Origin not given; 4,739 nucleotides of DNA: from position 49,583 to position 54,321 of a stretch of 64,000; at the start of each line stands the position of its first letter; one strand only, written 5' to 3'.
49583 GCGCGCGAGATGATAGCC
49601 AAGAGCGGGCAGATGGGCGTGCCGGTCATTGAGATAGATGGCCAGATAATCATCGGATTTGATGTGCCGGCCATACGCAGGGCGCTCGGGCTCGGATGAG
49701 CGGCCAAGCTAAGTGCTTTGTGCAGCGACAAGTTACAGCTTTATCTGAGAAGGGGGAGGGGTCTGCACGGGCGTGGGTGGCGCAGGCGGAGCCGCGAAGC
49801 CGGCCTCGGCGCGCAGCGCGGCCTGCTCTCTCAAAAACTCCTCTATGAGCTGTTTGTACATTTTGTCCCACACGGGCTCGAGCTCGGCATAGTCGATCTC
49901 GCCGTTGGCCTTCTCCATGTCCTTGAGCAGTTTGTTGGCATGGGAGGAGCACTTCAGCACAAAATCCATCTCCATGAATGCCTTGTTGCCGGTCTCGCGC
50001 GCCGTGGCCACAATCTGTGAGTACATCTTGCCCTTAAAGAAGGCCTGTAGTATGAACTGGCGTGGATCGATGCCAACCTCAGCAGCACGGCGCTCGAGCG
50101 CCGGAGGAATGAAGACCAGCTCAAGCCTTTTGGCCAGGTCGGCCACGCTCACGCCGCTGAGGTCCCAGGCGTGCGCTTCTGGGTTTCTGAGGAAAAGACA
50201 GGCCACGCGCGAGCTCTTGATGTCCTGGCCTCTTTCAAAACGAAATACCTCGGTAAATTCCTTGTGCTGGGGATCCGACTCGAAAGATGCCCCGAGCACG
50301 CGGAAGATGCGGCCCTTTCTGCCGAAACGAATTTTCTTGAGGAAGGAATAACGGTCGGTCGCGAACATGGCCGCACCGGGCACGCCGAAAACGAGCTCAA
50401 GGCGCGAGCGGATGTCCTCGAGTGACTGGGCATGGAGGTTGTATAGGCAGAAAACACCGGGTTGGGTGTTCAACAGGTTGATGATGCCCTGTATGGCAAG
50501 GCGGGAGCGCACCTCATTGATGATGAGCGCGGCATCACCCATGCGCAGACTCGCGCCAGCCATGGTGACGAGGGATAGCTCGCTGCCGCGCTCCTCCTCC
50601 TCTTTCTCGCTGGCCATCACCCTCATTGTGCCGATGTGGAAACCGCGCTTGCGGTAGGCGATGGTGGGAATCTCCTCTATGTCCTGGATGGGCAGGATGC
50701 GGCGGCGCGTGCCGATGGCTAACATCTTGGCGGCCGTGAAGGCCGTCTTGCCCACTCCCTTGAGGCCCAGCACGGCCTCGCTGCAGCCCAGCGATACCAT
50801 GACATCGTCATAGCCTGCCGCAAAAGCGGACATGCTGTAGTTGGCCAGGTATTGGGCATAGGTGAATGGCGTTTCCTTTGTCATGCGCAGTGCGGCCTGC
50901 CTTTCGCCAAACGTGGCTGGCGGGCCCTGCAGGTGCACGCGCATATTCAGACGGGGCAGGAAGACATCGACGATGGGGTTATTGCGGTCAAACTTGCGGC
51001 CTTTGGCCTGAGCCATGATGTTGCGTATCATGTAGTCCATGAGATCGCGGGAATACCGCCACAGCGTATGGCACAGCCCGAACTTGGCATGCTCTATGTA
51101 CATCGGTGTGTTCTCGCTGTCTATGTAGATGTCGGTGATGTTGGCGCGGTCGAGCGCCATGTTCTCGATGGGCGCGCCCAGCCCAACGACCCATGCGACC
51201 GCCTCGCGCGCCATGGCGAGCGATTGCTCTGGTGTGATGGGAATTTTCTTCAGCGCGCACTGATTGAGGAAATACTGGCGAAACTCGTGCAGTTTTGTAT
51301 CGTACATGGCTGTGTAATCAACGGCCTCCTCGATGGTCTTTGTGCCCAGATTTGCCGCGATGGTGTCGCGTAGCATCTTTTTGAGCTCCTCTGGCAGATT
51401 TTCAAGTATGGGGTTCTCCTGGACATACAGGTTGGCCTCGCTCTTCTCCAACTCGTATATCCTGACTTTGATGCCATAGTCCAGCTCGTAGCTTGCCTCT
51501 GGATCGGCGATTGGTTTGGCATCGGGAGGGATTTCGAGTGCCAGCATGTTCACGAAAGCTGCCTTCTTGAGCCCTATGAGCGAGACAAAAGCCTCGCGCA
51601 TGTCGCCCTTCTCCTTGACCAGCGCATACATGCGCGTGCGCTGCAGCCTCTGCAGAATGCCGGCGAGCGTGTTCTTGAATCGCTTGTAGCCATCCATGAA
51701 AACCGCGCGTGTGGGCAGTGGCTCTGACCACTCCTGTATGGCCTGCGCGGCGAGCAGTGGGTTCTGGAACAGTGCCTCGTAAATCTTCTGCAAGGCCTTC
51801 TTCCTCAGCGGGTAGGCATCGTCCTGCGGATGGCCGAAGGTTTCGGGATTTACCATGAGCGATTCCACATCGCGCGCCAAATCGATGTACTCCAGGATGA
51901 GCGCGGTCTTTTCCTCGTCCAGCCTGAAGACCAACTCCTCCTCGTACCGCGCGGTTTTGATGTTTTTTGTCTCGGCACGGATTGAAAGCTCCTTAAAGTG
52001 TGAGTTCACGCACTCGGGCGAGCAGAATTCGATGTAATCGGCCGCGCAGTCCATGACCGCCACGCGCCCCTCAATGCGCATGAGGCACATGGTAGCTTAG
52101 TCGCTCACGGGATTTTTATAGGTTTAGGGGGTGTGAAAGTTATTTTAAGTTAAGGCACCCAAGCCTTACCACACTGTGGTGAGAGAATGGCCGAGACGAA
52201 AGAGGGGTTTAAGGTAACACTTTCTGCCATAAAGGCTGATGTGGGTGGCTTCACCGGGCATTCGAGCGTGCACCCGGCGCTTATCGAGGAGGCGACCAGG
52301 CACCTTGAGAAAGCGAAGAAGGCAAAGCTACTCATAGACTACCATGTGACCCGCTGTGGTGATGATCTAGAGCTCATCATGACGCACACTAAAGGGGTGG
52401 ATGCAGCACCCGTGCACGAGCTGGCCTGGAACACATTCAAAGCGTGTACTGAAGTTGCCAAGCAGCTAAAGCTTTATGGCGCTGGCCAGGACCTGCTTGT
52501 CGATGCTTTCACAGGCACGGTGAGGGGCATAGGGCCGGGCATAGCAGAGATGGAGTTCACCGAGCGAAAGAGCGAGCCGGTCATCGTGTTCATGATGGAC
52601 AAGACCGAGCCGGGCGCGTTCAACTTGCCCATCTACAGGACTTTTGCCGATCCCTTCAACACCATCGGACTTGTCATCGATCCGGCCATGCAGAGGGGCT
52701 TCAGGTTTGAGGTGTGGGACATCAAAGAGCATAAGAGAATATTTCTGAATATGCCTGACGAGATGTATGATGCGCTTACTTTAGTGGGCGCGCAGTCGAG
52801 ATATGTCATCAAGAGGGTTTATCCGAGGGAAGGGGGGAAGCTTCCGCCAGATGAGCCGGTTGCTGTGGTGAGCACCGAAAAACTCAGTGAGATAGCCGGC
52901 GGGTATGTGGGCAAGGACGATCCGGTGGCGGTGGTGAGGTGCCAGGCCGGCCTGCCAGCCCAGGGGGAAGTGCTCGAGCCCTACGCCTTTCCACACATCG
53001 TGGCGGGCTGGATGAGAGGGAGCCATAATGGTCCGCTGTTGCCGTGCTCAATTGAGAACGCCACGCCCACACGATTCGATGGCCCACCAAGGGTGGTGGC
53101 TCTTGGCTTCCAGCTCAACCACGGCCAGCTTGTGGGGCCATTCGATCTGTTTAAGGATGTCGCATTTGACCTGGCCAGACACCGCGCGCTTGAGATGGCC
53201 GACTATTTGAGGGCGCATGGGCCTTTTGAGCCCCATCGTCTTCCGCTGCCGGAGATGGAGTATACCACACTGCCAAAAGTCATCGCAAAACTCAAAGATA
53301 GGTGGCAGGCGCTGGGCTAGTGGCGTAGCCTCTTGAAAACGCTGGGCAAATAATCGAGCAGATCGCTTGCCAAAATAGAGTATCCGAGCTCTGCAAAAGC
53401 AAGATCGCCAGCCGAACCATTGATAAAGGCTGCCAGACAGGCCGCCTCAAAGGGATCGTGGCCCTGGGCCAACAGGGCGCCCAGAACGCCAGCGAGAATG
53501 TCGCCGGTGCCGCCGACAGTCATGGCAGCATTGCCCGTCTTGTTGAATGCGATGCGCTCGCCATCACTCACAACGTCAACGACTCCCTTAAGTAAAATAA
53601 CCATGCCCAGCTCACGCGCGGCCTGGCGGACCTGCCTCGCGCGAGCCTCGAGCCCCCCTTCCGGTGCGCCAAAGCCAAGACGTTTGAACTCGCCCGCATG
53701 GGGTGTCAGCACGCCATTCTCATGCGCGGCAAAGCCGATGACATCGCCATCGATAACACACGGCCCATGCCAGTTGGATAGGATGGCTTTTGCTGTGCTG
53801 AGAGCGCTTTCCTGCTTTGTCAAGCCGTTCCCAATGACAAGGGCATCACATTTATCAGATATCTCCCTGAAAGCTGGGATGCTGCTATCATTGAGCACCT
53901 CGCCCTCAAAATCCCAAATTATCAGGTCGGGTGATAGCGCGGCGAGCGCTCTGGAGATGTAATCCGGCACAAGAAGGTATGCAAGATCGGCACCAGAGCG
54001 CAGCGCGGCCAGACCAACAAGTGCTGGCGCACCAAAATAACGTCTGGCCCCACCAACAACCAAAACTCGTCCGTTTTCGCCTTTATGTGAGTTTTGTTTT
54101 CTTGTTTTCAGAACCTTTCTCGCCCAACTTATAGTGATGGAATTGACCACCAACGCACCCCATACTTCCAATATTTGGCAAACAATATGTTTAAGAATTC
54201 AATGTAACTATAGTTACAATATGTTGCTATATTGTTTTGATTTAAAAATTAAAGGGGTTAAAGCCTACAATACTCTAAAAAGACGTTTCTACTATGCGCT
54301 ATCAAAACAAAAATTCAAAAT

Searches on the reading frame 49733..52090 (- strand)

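Call 10: search_protein_families(library=ncbifam, proteins=[window:49733-52090:-])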
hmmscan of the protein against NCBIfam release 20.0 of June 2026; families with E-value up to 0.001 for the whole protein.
window:49733-52090:- (785 aa): 5 families
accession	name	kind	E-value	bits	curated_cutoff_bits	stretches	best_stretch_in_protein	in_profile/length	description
TIGR03819.1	heli_sec_ATPase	hypoth_equivalog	1.1e-15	57.6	373.15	1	289-570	37-303/340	TadA family conjugal transfer-associated ATPase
NF058587.1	archaellum_moto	equivalog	3.3e-13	49.2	550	1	190-564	23-393/527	archaellum flagellar ATPase motor FlaI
TIGR02788.1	VirB11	equivalog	3.7e-10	39.3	249.95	1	440-565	149-263/308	P-type DNA transfer ATPase VirB11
TIGR02782.1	TrbB_P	equivalog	6.7e-06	25.6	304.55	1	311-566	16-254/303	P-type conjugative transfer ATPase TrbB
NF010475.0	PRK13900.1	equivalog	0.00042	19.5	389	0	444-556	169-271/333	type IV secretion system ATPase VirB11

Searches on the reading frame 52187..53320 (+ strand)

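Call 10: search_protein_families(library=ncbifam, proteins=[window:52187-53320:+])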
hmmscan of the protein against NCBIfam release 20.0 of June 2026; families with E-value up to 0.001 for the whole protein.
window:52187-53320:+ (377 aa): 1 family
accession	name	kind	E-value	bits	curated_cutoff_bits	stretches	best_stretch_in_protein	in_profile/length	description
NF041126.1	FBP_aldo_phos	equivalog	4.5e-172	572.3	520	1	9-369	1-356/356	fructose-1,6-bisphosphate aldolase/phosphatase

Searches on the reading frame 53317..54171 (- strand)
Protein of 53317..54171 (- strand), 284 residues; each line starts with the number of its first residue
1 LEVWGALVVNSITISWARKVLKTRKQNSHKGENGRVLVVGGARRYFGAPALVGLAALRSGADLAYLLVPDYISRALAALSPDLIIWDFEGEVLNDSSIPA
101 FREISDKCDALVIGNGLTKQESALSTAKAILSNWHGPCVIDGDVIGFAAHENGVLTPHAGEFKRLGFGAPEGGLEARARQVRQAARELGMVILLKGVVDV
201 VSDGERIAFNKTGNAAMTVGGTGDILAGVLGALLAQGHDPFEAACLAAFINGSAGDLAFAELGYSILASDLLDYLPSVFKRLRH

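Call 44: search_protein_families(library=pfam, proteins=[window:53317-54171:-], max_evalue=0.001)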
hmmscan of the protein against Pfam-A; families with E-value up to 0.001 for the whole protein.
window:53317-54171:- (284 aa): 2 families
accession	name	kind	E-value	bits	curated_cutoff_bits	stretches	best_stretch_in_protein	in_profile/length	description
PF01256.23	Carb_kinase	-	8.4e-51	173.2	27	1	36-276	1-241/242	NAD(P)H-hydrate dehydratase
PF02110.20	HK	-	4e-10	39.9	27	1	172-276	136-242/247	Hydroxyethylthiazole kinase family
